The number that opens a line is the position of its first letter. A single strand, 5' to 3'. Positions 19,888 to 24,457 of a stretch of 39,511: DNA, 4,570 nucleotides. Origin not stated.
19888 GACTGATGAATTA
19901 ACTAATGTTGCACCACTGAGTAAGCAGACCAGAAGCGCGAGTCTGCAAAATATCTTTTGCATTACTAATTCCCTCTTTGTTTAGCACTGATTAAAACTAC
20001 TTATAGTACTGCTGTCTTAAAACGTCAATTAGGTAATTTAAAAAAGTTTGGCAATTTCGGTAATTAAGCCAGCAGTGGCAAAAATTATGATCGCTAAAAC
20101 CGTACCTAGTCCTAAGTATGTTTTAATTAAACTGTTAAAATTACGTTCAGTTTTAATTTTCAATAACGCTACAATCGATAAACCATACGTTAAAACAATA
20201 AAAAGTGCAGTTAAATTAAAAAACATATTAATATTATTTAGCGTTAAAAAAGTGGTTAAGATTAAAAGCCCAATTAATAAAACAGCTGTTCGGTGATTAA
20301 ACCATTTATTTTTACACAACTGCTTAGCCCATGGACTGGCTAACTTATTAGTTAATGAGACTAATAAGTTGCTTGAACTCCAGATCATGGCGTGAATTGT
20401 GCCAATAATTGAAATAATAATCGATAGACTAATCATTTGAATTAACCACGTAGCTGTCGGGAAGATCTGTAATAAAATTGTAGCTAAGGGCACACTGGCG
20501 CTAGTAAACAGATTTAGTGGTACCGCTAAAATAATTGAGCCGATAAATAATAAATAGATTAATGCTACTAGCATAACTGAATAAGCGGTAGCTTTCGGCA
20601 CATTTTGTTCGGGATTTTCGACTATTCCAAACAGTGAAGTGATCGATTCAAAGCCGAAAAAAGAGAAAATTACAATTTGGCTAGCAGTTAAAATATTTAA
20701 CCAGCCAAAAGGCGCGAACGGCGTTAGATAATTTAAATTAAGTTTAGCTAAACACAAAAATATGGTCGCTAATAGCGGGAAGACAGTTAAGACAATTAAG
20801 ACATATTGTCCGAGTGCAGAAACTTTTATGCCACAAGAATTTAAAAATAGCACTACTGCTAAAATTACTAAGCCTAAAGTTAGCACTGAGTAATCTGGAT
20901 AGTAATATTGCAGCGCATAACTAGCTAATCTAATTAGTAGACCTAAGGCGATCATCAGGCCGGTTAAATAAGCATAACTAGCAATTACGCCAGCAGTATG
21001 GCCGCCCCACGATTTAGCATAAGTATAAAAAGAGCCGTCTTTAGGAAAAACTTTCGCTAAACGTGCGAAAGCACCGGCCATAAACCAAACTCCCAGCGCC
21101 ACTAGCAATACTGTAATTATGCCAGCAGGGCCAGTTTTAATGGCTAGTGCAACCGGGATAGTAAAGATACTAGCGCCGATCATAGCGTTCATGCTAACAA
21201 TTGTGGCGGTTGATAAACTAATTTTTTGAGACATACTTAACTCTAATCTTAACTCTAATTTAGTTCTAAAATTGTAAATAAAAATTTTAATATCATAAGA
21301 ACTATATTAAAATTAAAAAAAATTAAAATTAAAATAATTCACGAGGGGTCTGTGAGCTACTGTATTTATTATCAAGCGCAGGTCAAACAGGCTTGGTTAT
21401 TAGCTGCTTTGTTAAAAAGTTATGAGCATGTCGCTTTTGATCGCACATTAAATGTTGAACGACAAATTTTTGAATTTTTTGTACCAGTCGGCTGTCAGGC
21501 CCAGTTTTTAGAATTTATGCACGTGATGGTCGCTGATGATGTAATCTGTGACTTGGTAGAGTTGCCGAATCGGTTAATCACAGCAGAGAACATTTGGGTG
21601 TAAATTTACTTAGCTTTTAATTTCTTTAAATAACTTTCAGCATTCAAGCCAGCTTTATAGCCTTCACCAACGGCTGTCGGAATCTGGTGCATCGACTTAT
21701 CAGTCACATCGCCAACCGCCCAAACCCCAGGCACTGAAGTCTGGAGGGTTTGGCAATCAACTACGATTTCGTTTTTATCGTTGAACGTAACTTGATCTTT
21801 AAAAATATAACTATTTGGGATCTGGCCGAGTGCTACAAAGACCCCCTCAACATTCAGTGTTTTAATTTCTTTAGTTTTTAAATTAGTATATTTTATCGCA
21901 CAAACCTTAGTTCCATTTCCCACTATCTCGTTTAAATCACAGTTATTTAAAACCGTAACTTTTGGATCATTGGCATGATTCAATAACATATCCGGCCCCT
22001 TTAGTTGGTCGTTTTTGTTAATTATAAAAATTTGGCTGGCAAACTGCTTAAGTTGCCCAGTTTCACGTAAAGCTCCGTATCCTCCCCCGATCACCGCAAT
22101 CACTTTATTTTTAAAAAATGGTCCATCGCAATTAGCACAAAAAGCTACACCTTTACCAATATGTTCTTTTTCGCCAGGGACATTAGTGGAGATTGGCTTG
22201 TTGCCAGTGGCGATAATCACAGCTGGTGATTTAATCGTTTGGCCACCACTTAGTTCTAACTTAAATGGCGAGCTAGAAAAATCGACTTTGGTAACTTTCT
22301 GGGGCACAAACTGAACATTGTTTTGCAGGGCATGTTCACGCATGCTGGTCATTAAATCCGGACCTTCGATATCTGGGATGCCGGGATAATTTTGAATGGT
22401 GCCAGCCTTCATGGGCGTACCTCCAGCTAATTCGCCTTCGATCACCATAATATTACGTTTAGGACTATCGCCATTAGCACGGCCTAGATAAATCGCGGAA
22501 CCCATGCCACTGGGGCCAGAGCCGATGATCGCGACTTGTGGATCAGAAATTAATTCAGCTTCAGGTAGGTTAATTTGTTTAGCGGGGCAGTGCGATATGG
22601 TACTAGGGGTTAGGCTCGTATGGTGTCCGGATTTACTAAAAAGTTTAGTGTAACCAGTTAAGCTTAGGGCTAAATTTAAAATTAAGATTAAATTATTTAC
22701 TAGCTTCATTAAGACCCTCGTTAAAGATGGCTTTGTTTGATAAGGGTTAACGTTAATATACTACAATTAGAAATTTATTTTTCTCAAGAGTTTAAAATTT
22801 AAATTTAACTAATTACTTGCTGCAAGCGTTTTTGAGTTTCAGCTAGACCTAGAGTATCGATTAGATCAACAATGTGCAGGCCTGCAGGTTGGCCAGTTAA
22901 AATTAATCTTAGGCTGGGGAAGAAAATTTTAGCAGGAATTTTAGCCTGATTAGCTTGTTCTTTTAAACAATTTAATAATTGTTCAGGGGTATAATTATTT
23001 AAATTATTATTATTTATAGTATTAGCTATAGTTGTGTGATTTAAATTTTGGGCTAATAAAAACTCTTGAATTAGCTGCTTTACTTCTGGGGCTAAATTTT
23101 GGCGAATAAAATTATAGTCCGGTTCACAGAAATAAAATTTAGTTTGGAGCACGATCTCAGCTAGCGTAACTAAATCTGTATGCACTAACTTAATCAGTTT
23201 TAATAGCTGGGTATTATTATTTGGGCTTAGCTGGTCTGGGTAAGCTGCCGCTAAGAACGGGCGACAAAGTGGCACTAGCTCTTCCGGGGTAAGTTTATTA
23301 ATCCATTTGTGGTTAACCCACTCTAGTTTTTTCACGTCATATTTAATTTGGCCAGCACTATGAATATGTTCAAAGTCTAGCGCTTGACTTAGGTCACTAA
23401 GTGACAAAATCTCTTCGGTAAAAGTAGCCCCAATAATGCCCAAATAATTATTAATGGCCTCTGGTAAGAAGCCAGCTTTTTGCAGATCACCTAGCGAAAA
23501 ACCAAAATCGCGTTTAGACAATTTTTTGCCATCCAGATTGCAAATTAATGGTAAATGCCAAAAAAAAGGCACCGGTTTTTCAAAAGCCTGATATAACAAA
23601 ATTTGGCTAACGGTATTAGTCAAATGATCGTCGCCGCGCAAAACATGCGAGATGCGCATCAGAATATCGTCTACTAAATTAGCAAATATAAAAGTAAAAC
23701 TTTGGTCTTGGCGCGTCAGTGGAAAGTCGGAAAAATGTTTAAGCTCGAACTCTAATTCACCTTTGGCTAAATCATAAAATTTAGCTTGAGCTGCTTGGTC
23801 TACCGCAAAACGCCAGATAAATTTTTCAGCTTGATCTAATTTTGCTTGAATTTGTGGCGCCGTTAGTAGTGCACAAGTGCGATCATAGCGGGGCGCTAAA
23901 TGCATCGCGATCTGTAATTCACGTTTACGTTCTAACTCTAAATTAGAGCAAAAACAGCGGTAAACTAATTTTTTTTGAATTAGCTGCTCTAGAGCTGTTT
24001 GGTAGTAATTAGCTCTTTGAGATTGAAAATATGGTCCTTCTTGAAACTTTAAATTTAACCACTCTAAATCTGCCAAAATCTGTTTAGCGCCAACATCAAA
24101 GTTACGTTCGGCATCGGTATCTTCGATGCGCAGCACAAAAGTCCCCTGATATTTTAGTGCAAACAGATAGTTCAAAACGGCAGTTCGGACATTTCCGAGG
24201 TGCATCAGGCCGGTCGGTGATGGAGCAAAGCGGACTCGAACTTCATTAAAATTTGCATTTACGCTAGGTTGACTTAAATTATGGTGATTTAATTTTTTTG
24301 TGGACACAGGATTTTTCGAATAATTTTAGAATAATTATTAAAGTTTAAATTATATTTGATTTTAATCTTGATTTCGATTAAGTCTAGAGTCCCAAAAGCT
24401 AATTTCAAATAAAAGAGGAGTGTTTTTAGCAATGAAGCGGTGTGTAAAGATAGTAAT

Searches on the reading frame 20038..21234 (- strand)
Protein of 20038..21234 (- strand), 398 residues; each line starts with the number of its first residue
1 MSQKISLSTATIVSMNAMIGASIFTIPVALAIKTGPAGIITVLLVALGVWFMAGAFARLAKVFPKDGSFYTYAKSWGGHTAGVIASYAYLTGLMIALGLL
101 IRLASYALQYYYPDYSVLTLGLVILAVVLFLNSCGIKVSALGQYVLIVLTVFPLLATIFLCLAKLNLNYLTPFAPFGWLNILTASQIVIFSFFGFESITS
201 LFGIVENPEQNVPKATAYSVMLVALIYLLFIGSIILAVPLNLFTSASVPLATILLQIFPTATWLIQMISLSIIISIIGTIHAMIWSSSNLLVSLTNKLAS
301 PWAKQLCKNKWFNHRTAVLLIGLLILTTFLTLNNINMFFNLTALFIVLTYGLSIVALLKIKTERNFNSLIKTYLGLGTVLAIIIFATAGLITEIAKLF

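Call 18: search_protein_families(library=pfam, proteins=[window:20038-21234:-])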
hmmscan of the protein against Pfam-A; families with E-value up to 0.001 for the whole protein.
window:20038-21234:- (398 aa): 3 families
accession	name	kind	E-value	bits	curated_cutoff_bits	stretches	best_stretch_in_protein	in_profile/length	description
PF13520.12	AA_permease_2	-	2.2e-26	93.2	27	1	5-385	1-398/427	Amino acid permease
PF00324.27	AA_permease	-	6.1e-24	85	24.6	1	12-385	4-413/470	Amino acid permease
PF03845.19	Spore_permease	-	2.3e-14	53.4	23.4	1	4-330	1-311/321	Spore germination protein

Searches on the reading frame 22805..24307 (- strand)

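Call 18: search_protein_families(library=pfam, proteins=[window:22805-24307:-])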
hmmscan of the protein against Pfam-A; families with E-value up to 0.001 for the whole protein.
window:22805-24307:- (500 aa): 2 families
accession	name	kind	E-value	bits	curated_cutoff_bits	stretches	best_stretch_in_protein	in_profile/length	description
PF00749.27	tRNA-synt_1c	-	1.4e-77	261.2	23.4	1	22-330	1-314/314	tRNA synthetases class I (E and Q), catalytic domain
PF19269.4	Anticodon_2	-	1.2e-14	55.4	23.6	1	344-499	2-141/141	Anticodon binding domain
